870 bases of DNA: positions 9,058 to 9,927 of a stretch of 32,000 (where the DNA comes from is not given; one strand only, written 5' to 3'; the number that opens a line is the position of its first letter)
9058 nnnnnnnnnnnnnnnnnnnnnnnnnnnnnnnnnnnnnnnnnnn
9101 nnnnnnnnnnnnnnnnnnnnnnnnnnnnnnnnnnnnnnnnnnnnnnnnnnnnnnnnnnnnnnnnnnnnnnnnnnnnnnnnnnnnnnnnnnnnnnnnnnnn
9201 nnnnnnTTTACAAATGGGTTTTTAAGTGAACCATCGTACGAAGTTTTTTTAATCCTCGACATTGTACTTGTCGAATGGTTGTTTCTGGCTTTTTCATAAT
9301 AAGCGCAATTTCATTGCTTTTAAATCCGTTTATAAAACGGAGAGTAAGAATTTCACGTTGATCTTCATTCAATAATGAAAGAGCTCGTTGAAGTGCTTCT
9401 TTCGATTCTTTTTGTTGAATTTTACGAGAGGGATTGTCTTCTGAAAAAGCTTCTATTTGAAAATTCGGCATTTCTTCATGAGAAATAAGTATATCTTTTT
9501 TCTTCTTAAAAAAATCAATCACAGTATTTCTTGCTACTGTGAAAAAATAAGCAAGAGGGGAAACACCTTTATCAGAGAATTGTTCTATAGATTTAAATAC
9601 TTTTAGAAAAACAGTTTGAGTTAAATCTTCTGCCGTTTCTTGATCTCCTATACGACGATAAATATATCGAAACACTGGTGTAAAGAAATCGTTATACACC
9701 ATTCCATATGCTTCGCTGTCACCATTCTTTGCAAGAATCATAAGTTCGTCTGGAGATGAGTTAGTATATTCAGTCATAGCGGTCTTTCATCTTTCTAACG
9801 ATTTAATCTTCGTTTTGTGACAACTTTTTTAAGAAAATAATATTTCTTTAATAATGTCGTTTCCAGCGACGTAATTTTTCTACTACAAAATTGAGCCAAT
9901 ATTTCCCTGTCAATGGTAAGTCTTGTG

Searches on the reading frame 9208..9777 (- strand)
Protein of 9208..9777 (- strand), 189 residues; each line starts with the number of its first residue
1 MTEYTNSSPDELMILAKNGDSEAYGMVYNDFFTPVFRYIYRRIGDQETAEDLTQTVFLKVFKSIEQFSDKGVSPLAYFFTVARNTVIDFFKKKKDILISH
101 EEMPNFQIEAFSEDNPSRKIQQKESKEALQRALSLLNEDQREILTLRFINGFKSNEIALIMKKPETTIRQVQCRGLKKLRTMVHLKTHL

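Call 8: search_protein_families(library=pfam, proteins=[window:9208-9777:-], max_evalue=0.01)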
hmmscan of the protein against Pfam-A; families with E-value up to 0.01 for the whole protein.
window:9208-9777:- (189 aa): 4 families
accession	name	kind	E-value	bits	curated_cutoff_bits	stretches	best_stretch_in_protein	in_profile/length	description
PF04542.20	Sigma70_r2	-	1.8e-17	63.3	24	1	33-94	7-69/71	Sigma-70 region 2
PF08281.18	Sigma70_r4_2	-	1.7e-11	44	25.7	1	127-179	2-54/54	Sigma-70, region 4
PF04545.22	Sigma70_r4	-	2e-10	40.5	24.1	1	132-180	1-49/50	Sigma-70, region 4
PF07638.17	Sigma70_ECF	-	5.5e-06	26.8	21.1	1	12-169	7-169/185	ECF sigma factor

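Call 30: search_protein_families(library=ncbifam, proteins=[window:9208-9777:-], max_evalue=0.01)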
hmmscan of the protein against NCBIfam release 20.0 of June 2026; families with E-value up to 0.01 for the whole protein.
window:9208-9777:- (189 aa): 116 families (the best 25 are shown)
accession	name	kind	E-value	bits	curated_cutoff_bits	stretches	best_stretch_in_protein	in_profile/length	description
TIGR02952.1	Sig70_famx2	equivalog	1.3e-41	142.4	206.45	1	15-182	4-169/170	ECF subfamily RNA polymerase sigma factor, BldN family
TIGR02937.1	sigma70-ECF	superfamily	4.7e-30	104.4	42.9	1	26-181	5-163/165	sigma-70 family RNA polymerase sigma factor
TIGR02950.1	SigM_subfam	subfamily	1.1e-29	103.4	147.95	1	27-183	5-158/159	RNA polymerase sigma factor, SigM family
NF009166.1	PRK12513.1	equivalog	3.8e-29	101.8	206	1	6-181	6-184/193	RNA polymerase sigma factor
NF009172.0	PRK12519.1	subfamily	1.9e-25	89.5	222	1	3-183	10-189/194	RNA polymerase sigma factor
NF007230.0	PRK09648.1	subfamily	4.6e-25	88.5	209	1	9-186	13-192/195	RNA polymerase sigma factor ShbA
TIGR02985.1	Sig70_bacteroi1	subfamily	1.2e-24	87.4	126.4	1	23-181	2-160/162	RNA polymerase sigma-70 factor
NF058625.1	sigma_PG0214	equivalog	1.9e-23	83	130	1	34-183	16-161/170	GFO_1088 family ECF-type sigma factor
NF007220.0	PRK09639.1-5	equivalog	1.8e-22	80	260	1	24-183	5-164/181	RNA polymerase sigma factor SigX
NF009168.0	PRK12515.1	subfamily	7.9e-21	74.4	236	1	7-181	7-177/189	RNA polymerase sigma factor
NF007226.0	PRK09644.1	equivalog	1.2e-20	74.2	199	1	27-183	6-157/166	RNA polymerase sigma factor SigM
NF007217.0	PRK09639.1-1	equivalog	2.3e-20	73.2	239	1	22-185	3-167/194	RNA polymerase sigma factor SigX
NF007216.0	PRK09638.1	equivalog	6.2e-20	71.7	194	1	10-181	6-172/180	RNA polymerase sigma factor SigY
NF007223.0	PRK09641.1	equivalog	1.1e-19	70.9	209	1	15-183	11-184/187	RNA polymerase sigma factor SigW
TIGR02983.1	SigE-fam_strep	subfamily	3.4e-19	69.3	141.55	1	21-184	5-159/162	SigE family RNA polymerase sigma factor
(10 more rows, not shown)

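Call 39: find_homologous_proteins(query=window:9211-9777:-, max_evalue=1e-15)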
Query window:9211-9777:- (189 aa): 227 proteins with E <= 1e-15 among 303 candidates; the best 120 are listed.
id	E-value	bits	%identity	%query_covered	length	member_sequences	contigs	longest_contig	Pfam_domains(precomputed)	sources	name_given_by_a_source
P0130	2.5e-118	410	100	100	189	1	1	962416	PF07638.18,PF04545.23,PF04542.21,PF08281.19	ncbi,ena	-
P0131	3.0e-85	302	75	98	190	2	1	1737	PF07638.18,PF04545.23,PF04542.21,PF08281.19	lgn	-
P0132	2.9e-66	240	61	97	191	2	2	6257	PF07638.18,PF04545.23,PF04542.21,PF08281.19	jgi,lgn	-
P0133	2.7e-58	214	53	99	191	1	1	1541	PF07638.18,PF04545.23,PF04542.21,PF08281.19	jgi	-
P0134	5.6e-56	207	53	98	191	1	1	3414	PF07638.18,PF04545.23,PF04542.21,PF08281.19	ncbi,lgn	-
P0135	2.5e-55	205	53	96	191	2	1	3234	PF07638.18,PF04545.23,PF04542.21,PF08281.19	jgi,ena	-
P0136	1.0e-50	190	50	96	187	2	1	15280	PF07638.18,PF04545.23,PF04542.21,PF08281.19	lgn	-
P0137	6.0e-50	187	49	98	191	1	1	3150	PF07638.18,PF04545.23,PF04542.21,PF08281.19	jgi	jgi:RNA polymerase sigma-70 factor (ECF subfamily)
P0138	4.6e-49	184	51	94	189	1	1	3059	PF07638.18,PF04545.23,PF04542.21,PF08281.19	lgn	-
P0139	1.0e-48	183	51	92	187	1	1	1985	PF04545.23,PF04542.21,PF08281.19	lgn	-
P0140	2.0e-48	182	48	100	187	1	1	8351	PF07638.18,PF04545.23,PF04542.21,PF08281.19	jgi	jgi:RNA polymerase sigma-70 factor (ECF subfamily)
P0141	4.5e-48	181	50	95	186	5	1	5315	PF07638.18,PF04545.23,PF04542.21,PF08281.19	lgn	-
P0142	5.2e-48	181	48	95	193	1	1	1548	PF07638.18,PF04545.23,PF04542.21,PF08281.19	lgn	-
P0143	9.9e-48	180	49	94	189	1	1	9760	PF07638.18,PF04545.23,PF04542.21,PF08281.19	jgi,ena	-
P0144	1.5e-47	180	47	94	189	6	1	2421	PF07638.18,PF04545.23,PF04542.21,PF08281.19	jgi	-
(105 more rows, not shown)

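Call 41: find_encoding_contigs(protein=P0131, flank=4000, max_places=1)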
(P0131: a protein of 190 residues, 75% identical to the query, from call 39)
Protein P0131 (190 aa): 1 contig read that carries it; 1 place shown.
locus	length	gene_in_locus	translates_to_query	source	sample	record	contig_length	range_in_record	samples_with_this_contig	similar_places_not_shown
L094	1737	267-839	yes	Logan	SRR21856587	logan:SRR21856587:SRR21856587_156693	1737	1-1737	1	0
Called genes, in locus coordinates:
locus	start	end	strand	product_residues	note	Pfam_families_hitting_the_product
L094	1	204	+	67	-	?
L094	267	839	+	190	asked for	PF07638:Sigma70_ECF (faint), PF04542:Sigma70_r2, PF08281:Sigma70_r4_2, PF04545:Sigma70_r4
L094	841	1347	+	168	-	-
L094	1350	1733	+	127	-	-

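Call 42: find_encoding_contigs(protein=P0132, flank=4500, max_places=2)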
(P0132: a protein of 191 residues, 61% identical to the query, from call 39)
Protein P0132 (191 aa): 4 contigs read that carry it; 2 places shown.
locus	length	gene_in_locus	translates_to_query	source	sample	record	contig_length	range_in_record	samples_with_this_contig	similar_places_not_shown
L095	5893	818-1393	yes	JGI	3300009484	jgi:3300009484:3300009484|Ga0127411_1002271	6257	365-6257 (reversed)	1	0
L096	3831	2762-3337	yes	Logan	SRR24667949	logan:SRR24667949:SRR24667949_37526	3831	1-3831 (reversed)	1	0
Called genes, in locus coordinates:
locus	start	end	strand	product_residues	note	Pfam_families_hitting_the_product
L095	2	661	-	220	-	?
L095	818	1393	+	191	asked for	PF07638:Sigma70_ECF, PF04542:Sigma70_r2, PF08281:Sigma70_r4_2, PF04545:Sigma70_r4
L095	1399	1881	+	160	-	-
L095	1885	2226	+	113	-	-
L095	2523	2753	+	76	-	-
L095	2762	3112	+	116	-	PF02452:PemK_toxin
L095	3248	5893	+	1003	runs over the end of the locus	?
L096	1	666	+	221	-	?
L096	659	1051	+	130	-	-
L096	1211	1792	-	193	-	-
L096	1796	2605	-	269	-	PF01261:AP_endonuc_2 (faint)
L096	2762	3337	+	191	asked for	PF07638:Sigma70_ECF, PF04542:Sigma70_r2, PF08281:Sigma70_r4_2, PF04545:Sigma70_r4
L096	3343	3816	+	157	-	-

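Call 43: find_encoding_contigs(protein=P0136, flank=4500, max_places=1)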
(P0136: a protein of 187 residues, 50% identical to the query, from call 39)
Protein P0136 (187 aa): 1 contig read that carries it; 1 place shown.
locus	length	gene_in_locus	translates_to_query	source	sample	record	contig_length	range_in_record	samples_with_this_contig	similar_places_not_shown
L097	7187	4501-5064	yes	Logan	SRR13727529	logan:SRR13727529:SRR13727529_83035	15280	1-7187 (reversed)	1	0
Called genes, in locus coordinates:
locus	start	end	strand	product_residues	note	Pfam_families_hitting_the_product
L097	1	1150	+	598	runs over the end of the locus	PF07973:tRNA_SAD (weak), PF00587:tRNA-synt_2b, PF03129:HGTP_anticodon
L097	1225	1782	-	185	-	-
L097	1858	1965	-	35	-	-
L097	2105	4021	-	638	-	PF01411:tRNA-synt_2c, PF07973:tRNA_SAD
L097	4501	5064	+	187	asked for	PF07638:Sigma70_ECF (weak), PF04542:Sigma70_r2, PF08281:Sigma70_r4_2, PF04545:Sigma70_r4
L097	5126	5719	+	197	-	-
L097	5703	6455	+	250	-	-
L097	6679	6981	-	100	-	-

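Call 44: find_encoding_contigs(protein=P0134, flank=3500, max_places=1)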
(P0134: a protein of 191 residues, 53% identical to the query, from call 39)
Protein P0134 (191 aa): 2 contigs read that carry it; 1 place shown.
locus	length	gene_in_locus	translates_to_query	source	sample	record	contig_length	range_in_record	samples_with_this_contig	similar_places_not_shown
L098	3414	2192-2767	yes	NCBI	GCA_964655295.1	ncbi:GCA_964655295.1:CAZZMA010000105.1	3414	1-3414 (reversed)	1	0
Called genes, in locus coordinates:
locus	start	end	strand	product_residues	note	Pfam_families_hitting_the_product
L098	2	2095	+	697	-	?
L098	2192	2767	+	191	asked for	PF07638:Sigma70_ECF, PF04542:Sigma70_r2, PF08281:Sigma70_r4_2, PF04545:Sigma70_r4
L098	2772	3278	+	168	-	-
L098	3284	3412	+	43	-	?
